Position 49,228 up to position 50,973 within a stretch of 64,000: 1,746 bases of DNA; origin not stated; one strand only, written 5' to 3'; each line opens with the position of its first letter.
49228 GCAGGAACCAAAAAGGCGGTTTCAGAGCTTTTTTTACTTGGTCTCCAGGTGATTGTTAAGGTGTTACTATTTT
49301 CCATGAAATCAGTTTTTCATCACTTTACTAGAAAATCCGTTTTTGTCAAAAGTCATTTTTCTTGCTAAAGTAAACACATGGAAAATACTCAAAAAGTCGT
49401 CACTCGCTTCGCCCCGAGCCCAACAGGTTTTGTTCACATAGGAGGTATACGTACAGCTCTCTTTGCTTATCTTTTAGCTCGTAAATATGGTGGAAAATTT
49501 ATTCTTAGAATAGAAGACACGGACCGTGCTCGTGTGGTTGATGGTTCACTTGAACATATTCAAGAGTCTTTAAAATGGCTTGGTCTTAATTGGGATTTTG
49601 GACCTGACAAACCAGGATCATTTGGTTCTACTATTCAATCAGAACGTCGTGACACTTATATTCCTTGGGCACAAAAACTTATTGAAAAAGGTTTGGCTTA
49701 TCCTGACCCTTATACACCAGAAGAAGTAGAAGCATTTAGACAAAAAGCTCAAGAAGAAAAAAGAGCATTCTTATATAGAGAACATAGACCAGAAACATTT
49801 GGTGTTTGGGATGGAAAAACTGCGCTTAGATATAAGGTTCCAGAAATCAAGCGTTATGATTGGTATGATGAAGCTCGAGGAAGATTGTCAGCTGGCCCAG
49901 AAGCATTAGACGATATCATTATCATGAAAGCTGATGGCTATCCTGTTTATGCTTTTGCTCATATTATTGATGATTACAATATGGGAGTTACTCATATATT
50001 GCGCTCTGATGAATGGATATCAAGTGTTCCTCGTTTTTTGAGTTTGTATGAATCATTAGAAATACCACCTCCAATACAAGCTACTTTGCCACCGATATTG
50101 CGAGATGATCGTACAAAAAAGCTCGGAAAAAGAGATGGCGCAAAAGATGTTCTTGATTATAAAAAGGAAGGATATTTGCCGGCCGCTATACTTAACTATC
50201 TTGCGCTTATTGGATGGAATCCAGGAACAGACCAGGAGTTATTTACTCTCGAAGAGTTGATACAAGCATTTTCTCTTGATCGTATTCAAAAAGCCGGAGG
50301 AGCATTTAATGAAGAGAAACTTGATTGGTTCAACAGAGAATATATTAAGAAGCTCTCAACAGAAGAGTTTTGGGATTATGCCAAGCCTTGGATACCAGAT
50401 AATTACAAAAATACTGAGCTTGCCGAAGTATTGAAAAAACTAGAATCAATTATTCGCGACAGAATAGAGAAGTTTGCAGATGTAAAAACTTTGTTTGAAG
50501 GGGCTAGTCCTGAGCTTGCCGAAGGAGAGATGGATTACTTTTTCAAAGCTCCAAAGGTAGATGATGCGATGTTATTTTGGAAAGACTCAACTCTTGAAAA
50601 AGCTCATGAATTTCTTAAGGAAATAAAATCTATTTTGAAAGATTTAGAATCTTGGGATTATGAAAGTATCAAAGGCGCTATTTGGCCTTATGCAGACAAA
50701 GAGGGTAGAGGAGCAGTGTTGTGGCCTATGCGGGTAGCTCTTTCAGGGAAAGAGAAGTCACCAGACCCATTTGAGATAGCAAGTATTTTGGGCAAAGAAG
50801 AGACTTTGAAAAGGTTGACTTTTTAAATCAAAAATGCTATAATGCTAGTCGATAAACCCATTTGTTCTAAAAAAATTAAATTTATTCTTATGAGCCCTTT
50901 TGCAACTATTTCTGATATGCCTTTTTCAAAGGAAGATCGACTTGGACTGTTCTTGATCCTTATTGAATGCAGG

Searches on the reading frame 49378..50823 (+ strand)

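Call 7: search_protein_families(library=pfam, proteins=[window:49378-50823:+], max_evalue=0.001)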
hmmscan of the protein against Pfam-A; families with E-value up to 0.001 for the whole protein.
window:49378-50823:+ (482 aa): 2 families
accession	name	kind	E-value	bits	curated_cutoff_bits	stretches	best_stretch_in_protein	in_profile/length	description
PF00749.27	tRNA-synt_1c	-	7.7e-84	281.7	23.4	1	6-317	1-314/314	tRNA synthetases class I (E and Q), catalytic domain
PF19269.4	Anticodon_2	-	4.3e-23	82.7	23.6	1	331-480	2-137/141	Anticodon binding domain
